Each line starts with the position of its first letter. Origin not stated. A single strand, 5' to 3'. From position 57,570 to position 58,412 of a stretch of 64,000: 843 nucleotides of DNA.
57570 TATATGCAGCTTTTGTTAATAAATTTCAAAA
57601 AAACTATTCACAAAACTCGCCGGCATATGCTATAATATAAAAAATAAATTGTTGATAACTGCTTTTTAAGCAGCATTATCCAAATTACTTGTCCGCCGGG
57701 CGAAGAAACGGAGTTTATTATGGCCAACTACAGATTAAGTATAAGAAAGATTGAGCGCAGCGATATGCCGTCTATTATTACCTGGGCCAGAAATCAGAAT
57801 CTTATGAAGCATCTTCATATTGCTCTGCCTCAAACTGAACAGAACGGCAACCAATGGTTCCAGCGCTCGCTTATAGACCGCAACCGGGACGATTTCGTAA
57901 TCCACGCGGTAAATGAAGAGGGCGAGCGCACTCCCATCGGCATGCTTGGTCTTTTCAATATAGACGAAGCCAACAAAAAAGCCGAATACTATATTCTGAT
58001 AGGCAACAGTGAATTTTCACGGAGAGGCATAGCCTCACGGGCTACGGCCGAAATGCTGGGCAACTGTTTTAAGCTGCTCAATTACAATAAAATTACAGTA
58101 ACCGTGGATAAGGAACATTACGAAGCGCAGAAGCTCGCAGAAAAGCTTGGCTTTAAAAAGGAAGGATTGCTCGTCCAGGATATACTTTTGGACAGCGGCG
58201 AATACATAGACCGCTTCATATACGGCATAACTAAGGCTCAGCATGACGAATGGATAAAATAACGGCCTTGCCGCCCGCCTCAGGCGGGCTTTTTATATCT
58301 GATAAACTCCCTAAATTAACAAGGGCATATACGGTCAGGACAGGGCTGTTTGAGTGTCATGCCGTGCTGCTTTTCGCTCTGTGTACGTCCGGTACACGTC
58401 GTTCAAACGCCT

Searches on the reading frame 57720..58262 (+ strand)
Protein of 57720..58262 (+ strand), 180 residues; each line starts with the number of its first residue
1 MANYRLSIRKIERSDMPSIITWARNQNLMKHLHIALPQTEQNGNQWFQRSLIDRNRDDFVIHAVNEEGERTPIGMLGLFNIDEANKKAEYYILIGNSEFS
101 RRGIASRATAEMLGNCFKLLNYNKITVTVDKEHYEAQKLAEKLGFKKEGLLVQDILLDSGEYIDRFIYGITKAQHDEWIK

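Call 18: find_encoding_contigs(protein=window:57720-58262:+, flank=3000, max_places=10)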
Protein window:57720-58262:+ (180 aa): 23 contigs read that carry it; 3 places shown.
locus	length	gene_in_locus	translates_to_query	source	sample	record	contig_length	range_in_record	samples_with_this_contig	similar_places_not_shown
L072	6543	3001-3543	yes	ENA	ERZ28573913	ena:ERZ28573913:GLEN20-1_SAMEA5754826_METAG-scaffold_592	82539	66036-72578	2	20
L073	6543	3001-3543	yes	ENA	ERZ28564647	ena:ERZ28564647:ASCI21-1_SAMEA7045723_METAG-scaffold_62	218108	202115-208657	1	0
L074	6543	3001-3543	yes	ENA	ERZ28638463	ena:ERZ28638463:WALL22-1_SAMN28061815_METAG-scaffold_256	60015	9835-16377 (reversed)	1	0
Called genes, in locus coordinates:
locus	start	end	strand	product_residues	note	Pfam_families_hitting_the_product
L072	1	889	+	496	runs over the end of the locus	-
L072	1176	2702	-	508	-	PF12673:SipL, PF01476:LysM (weak)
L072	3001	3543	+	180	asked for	PF13302:Acetyltransf_3, PF13420:Acetyltransf_4, PF00583:Acetyltransf_1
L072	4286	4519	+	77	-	-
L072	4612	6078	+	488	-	PF04715:, PF00425:Chorismate_bind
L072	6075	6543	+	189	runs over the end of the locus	PF00117:GATase, PF07722:Peptidase_C26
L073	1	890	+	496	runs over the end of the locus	-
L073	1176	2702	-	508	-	PF12673:SipL, PF01476:LysM (weak)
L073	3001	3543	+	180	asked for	PF13302:Acetyltransf_3, PF13420:Acetyltransf_4, PF00583:Acetyltransf_1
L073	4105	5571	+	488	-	PF04715:, PF00425:Chorismate_bind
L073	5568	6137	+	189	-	PF00117:GATase, PF07722:Peptidase_C26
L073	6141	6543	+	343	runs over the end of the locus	PF02885:Glycos_trans_3N, PF00591:Glycos_transf_3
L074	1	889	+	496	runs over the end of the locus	-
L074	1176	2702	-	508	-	PF12673:SipL, PF01476:LysM (weak)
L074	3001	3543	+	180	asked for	PF13302:Acetyltransf_3, PF13420:Acetyltransf_4, PF00583:Acetyltransf_1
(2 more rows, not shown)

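Call 39: list_cluster_members(proteins=[window:57720-58262:+, window:47615-48910:+, window:59331-60797:+, window:55895-57421:-, window:50745-52091:-])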
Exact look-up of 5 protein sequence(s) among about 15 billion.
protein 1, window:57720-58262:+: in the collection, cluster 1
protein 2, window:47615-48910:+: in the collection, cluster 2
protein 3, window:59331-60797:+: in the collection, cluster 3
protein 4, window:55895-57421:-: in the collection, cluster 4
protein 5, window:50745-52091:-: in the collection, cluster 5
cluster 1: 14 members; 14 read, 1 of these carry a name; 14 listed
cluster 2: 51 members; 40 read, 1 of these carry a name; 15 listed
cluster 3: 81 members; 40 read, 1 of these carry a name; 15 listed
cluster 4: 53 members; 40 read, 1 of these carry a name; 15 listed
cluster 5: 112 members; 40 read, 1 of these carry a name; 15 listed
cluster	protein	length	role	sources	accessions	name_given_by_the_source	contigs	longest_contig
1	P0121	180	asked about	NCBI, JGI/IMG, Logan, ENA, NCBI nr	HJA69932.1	MAG TPA: GNAT family N-acetyltransferase [Firmicutes bacterium] | GNAT family N-acetyltransferase [Bacillota bacterium]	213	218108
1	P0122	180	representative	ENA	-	-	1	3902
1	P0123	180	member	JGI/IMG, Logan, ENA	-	-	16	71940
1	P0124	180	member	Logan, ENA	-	-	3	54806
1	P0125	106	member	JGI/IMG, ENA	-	-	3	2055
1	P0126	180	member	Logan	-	-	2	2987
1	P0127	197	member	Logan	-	-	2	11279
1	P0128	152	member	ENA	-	-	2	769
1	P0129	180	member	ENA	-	-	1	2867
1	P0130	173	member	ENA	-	-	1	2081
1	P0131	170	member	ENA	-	-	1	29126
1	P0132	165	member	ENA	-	-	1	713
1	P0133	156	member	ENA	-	-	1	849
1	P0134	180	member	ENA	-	-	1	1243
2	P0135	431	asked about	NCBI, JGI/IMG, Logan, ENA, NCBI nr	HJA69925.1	MAG TPA: FAD-dependent oxidoreductase [Firmicutes bacterium] | FAD-dependent oxidoreductase [Bacillota bacterium]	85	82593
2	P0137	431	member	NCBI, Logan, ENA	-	-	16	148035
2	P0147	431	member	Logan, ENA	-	-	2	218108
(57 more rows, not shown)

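Call 40: find_encoding_contigs(protein=P0147, flank=2000, max_places=4)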
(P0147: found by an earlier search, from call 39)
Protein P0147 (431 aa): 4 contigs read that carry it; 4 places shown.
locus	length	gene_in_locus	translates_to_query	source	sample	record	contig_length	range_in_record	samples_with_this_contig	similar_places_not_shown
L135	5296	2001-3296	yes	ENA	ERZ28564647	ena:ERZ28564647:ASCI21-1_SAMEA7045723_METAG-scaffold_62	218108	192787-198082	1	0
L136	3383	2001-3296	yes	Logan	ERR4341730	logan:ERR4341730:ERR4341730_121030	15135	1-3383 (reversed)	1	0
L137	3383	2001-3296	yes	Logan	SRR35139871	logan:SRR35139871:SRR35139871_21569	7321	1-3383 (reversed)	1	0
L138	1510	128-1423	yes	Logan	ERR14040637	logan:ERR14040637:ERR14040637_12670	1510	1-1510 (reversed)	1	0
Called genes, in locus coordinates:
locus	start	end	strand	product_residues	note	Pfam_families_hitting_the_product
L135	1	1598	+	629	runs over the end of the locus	PF00664:ABC_membrane, PF00005:ABC_tran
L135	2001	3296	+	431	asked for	PF00890:FAD_binding_2 (faint), PF01946:Thi4 (weak), PF12831:FAD_oxidored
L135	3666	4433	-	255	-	PF17774:YlmH_RBD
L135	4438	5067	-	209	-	PF13521:AAA_28 (weak), PF02223:Thymidylate_kin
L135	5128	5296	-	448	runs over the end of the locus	PF01276:OKR_DC_1, PF00155:Aminotran_1_2, PF00266:Aminotran_5 (weak), PF01041:DegT_DnrJ_EryC1, PF03711:OKR_DC_1_C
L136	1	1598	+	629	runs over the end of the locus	PF00664:ABC_membrane, PF00005:ABC_tran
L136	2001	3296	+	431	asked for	PF00890:FAD_binding_2 (faint), PF01946:Thi4 (weak), PF12831:FAD_oxidored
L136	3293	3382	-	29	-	?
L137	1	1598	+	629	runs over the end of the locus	PF00664:ABC_membrane, PF00005:ABC_tran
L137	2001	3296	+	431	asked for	PF00890:FAD_binding_2 (faint), PF01946:Thi4 (weak), PF12831:FAD_oxidored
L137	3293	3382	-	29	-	?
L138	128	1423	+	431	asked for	PF00890:FAD_binding_2 (faint), PF01946:Thi4 (weak), PF12831:FAD_oxidored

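Call 41: find_encoding_contigs(protein=P0137, flank=2000, max_places=6)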
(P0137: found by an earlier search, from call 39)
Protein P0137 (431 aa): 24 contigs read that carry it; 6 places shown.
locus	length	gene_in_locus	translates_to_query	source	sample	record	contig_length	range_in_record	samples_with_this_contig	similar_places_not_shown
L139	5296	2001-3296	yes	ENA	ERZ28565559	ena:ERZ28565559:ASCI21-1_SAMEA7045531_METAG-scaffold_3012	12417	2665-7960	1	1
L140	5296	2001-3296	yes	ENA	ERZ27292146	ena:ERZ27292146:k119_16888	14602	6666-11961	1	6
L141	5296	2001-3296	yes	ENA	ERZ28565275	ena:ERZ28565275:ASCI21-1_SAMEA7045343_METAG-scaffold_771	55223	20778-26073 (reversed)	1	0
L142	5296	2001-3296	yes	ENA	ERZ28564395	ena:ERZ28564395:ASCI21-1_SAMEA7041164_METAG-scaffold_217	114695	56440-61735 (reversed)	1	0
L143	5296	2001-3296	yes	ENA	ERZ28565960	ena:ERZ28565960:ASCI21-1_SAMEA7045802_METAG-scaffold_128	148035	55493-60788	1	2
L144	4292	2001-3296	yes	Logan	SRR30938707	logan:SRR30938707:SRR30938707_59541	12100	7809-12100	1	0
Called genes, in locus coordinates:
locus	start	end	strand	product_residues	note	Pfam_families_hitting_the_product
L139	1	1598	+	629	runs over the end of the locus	PF00664:ABC_membrane, PF00005:ABC_tran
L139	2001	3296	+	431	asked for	PF00890:FAD_binding_2 (faint), PF01946:Thi4 (weak), PF12831:FAD_oxidored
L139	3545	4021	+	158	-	-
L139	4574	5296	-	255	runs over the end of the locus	PF17774:YlmH_RBD, PF01479:S4 (weak)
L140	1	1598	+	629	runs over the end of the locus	PF00664:ABC_membrane, PF00005:ABC_tran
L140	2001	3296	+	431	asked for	PF00890:FAD_binding_2 (faint), PF01946:Thi4 (weak), PF12831:FAD_oxidored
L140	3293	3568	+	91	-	-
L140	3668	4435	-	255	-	PF17774:YlmH_RBD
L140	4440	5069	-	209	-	PF13521:AAA_28 (weak), PF02223:Thymidylate_kin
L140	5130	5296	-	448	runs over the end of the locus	PF01276:OKR_DC_1, PF00155:Aminotran_1_2, PF00266:Aminotran_5 (weak), PF01041:DegT_DnrJ_EryC1, PF03711:OKR_DC_1_C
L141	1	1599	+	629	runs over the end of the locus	PF00664:ABC_membrane, PF00005:ABC_tran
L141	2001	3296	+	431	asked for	PF00890:FAD_binding_2 (faint), PF01946:Thi4 (weak), PF12831:FAD_oxidored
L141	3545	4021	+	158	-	-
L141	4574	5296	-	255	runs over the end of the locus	PF17774:YlmH_RBD, PF01479:S4 (weak)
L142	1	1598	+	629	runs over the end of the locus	PF00664:ABC_membrane, PF00005:ABC_tran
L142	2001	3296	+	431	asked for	PF00890:FAD_binding_2 (faint), PF01946:Thi4 (weak), PF12831:FAD_oxidored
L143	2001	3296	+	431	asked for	PF00890:FAD_binding_2 (faint), PF01946:Thi4 (weak), PF12831:FAD_oxidored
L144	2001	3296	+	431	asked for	PF00890:FAD_binding_2 (faint), PF01946:Thi4 (weak), PF12831:FAD_oxidored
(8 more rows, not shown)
